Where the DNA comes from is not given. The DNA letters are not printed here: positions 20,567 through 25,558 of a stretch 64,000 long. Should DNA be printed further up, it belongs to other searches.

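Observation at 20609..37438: Intact 16.8-kb ORF encoding a 5,609-aa mosaic surface protein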

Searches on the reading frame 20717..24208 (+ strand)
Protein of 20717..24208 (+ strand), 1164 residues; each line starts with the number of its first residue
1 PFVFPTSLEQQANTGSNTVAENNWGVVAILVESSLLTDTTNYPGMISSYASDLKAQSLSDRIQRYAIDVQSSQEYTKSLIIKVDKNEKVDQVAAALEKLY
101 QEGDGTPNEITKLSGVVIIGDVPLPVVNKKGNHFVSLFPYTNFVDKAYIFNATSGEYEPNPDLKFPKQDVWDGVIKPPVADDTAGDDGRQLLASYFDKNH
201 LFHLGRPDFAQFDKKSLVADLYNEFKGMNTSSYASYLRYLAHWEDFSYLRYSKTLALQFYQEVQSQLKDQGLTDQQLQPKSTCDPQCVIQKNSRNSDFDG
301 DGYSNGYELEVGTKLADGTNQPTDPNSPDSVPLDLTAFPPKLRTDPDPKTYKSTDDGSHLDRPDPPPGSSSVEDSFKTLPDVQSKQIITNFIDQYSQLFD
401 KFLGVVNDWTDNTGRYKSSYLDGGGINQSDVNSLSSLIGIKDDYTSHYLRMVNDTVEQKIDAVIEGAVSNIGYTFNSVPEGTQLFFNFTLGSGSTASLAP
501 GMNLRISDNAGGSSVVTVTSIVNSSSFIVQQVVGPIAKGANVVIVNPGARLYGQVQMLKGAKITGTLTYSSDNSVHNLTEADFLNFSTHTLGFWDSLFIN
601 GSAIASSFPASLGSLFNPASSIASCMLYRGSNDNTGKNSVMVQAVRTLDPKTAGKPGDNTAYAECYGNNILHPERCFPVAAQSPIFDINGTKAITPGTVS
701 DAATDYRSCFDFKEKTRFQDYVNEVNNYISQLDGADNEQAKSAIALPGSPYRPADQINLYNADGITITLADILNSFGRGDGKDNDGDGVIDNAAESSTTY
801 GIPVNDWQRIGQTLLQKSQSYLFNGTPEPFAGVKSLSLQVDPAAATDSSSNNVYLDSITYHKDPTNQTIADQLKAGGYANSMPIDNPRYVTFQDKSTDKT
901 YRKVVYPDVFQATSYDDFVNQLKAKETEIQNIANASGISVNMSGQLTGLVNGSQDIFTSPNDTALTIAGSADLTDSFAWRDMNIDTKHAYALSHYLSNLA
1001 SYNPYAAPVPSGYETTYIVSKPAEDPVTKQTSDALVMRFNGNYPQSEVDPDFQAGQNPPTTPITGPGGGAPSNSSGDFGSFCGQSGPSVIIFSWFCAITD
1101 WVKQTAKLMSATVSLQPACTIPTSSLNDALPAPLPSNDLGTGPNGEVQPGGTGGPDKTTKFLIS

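Call 57: predict_structure(alignment_id=A3)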
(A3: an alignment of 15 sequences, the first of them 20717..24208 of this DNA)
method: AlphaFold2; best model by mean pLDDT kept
length: 1164 residues; sequences in the alignment: 15
mean_pLDDT: 59.8   pTM: 0.45
mean pLDDT of the five models: 59.8, 56.4, 53.9, 52.4, 52.4
residues with pLDDT >= 90: 122; 70-90: 328; 50-70: 225; < 50: 489
segments of 3 or more residues with pLDDT < 50: 1-20, 125-159, 162-171, 178-184, 210-230, 248-250, 271-273, 275-312, 333-371, 394-436, 468-474, 487-505, 507-513, 518-522, 524-526, 530-533, 538-545, 630-654, 688-693, 875-885, 996-1027, 1029-1164
pLDDT, mean of each block of 10 residues (from residue 1): 30 29 75 85 84 87 87 76 76 71 74 74 47 32 40 43 42 54 60 82 65 33 40 54 50 66 60 42 34 33 39 53 54 45 31 33 33 52 56 47 37 38 41 50 81 88 69 50 51 39 47 47 49 48 54 88 94 90 86 73 67 61 70 39 42 53 72 77 62 54 82 92 90 84 89 93 90 90 83 85 89 91 84 91 77 83 59 47 59 84 88 90 94 85 89 78 80 88 64 50 36 32 44 35 35 40 29 27 36 42 40 26 22 25 27 22 24
secondary structure, 60 per line:
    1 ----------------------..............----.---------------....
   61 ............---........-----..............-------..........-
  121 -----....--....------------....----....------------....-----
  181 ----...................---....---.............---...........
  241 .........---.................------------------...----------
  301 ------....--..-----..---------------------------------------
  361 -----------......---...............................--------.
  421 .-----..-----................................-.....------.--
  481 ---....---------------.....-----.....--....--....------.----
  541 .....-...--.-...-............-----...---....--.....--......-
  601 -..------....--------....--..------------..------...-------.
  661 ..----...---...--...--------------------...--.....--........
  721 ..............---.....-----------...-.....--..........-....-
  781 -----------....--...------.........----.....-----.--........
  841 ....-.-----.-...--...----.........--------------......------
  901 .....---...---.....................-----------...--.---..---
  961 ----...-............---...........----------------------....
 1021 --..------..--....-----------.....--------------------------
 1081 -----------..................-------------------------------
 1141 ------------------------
elements in order (helices of 4 or more, strands of 3 or more residues): E23-32 H33-36 H58-72 E76-83 H89-102 E110-119 E126-129 E132-135 E148-151 E156-159 E172-175 H185-203 H207-210 H214-226 H230-249 H253-269 H307-310 H372-377 H381-411 H434-465 E467-471 E484-487 E503-507 E513-517 E520-523 E526-529 E541-545 E554-556 E558-569 E575-577 E581-584 E587-591 E594-599 H610-613 H622-625 H706-710 H715-734 H738-742 E758-762 E765-768 H769-774 H776-779 H792-795 H807-815 E820-824 E833-844 E854-856 E859-861 H866-874 E889-894 E901-905 H915-935 E965-967 H970-980 H984-994 E1017-1020 E1035-1038 H1050-1054 H1092-1109

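Call 61: fold_search(model_id=the predicted structure, library=pdb)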
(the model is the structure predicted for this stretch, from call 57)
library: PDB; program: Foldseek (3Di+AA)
matches with E <= 10: 420; with E <= 0.001: 0
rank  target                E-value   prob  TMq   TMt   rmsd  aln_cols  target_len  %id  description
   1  6tzo                  7.8e-02  0.33  0.07  0.27  18.6       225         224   12  Crystal Structure of Fungal RNA Kinase (released 2019-11-06)
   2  4y7k_D                8.7e-02  0.75  0.07  0.28  11.6       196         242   12  Structure of an archaeal mechanosensitive channel in closed state (released 2015-08-26)
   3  6tzm                  1.1e-01  0.35  0.08  0.31  16.4       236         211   10  Crystal Structure of Fungal RNA Kinase (released 2019-11-06)
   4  9n71_A                1.5e-01  0.51  0.06  0.19  12.3       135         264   11  Tail tube structure of Acinetobacter baumannii phage Mystique (released 2025-03-19)
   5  5wbk_A                1.6e-01  0.41  0.06  0.07  17.1       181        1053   15  Crystal structure of the arabidopsis thaliana Raptor in complex with the TOS peptide of human S6K1 (released 2017-12-20)
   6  9oop_B                1.7e-01  0.18  0.05  0.08  16.9       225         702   10  Human delta 2 receptor with R710W Cerebellar Ataxia mutation in the apo leak state (released 2025-09-24)
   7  3lwb_A                1.9e-01  0.07  0.03  0.09  24.1       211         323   12  Crystal Structure of apo D-alanine:D-alanine Ligase (Ddl) from Mycobacterium tuberculosis (released 2010-03-09)
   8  3wdh                  2.0e-01  0.06  0.03  0.05  21.1       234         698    8  Crystal structure of Pullulanase from Anoxybacillus sp. LM18-11 (released 2014-06-18)
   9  5kc8                  2.3e-01  0.72  0.05  0.13   7.2       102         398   12  Crystal structure of the amino-terminal domain (ATD) of iGluR Delta-2 (GluD2) (released 2016-07-27)
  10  4y7k_C                2.5e-01  0.41  0.07  0.27  12.0       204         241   13  Structure of an archaeal mechanosensitive channel in closed state (released 2015-08-26)
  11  9pd3_F                2.6e-01  0.72  0.06  0.23   7.4       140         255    9  NER dual incision complex - DuIS (released 2026-02-18)
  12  5ek8                  2.6e-01  0.06  0.04  0.06  22.1       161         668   11  Crystal structure of a 9R-lipoxygenase from Cyanothece PCC8801 at 2.7 Angstroms (released 2015-12-23)
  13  1uqr_A                3.2e-01  0.66  0.06  0.35   4.2        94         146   12  Type II 3-dehydroquinate dehydratase (DHQase) from Actinobacillus pleuropneumoniae (released 2003-10-30)
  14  4rbm                  3.4e-01  0.77  0.08  0.20  10.1       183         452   10  Porphyromonas gingivalis gingipain K (Kgp) catalytic and immunoglobulin superfamily-like domains (released 2014-10-08)
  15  6zpn_B                3.8e-01  0.21  0.06  0.06  17.9       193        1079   11  Crystal structure of Chaetomium thermophilum Raptor (released 2021-05-19)
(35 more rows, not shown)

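Call 102: fold_search(model_id=the predicted structure, library=viral)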
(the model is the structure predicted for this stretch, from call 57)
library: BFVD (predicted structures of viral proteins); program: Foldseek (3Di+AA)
matches with E <= 10: 245; with E <= 0.001: 1
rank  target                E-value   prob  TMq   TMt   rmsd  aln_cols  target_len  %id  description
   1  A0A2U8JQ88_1          5.8e-04  0.18  0.06  0.06  40.6       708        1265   12  Genome polyprotein [Renmark bee virus 5]
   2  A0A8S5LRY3            6.5e-02  0.08  0.05  0.09  22.3       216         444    8  Uncharacterized protein [Siphoviridae sp. ctzMZ8]
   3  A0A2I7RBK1            9.0e-02  0.23  0.05  0.07  15.2       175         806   11  (no name in the UniProt tables at hand)
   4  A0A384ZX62            1.1e-01  0.21  0.05  0.17  18.4       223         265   15  Uncharacterized protein [Dickeya phage vB_DsoM_JA29]
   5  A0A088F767            1.5e-01  0.28  0.05  0.07  15.3       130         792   12  (no name in the UniProt tables at hand)
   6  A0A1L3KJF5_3          1.5e-01  0.06  0.06  0.06  34.8       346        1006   12  (no name in the UniProt tables at hand)
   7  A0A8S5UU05            2.2e-01  0.18  0.04  0.12  15.0       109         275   17  Uncharacterized protein [Myoviridae sp. ctYA416]
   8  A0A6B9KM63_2          2.4e-01  0.18  0.06  0.06  30.4       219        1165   15  Polyprotein [Hordeum vulgare alphaendornavirus]
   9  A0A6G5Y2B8            2.5e-01  0.38  0.05  0.18  12.6       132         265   16  (no name in the UniProt tables at hand)
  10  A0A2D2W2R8            2.8e-01  0.60  0.06  0.11  13.7       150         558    9  Uncharacterized protein [Stenotrophomonas phage vB_SmaS_DLP_5]
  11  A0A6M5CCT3            3.0e-01  0.60  0.05  0.05  17.1       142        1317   11  Tail protein [Vibrio phage Vc1]
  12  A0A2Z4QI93            3.1e-01  0.69  0.06  0.11  13.6       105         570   16  (no name in the UniProt tables at hand)
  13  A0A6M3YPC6            3.1e-01  0.03  0.04  0.05  26.0       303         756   10  (no name in the UniProt tables at hand)
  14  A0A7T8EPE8            3.3e-01  0.25  0.05  0.22  18.8       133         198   12  Uncharacterized protein [Erwinia phage pEa_SNUABM_5]
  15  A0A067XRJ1            3.3e-01  0.12  0.05  0.07  15.6       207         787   12  (no name in the UniProt tables at hand)
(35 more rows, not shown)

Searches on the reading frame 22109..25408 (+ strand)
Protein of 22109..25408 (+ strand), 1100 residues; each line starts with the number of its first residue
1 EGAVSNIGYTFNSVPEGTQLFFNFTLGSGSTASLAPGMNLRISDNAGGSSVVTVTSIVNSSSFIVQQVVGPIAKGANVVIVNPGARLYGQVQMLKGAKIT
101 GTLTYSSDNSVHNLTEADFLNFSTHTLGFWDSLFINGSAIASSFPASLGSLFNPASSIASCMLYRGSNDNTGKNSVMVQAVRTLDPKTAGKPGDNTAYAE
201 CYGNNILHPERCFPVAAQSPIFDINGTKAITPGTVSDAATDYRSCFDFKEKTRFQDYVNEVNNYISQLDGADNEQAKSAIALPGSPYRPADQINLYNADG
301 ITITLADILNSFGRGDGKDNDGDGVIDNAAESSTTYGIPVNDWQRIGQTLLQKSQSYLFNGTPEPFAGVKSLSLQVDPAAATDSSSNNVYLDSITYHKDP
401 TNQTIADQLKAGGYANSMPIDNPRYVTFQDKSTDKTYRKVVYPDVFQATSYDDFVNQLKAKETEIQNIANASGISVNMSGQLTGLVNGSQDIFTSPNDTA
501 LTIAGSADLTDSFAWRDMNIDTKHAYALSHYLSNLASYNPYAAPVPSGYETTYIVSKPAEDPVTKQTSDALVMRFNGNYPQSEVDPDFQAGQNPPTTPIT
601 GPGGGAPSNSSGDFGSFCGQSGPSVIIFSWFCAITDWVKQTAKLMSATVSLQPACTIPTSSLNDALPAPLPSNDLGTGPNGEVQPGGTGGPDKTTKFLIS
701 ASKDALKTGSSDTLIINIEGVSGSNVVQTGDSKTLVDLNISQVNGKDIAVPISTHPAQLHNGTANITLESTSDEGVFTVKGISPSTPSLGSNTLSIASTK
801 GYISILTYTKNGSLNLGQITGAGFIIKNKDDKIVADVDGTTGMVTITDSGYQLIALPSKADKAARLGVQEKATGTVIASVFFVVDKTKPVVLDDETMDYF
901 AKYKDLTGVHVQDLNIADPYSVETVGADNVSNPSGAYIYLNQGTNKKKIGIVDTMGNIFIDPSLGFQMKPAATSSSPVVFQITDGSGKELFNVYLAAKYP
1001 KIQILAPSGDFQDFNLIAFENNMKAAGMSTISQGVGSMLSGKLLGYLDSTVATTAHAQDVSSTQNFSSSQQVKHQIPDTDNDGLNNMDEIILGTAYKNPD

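Call 45: search_protein_families(library=pfam, proteins=[window:22109-25408:+], max_evalue=10)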
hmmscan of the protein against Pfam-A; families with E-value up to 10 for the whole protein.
window:22109-25408:+ (1100 aa): 1 family
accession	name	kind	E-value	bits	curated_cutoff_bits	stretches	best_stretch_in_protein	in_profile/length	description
PF18884.5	TSP3_bac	-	0.022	15.1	25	1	1078-1094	1-17/22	Bacterial TSP3 repeat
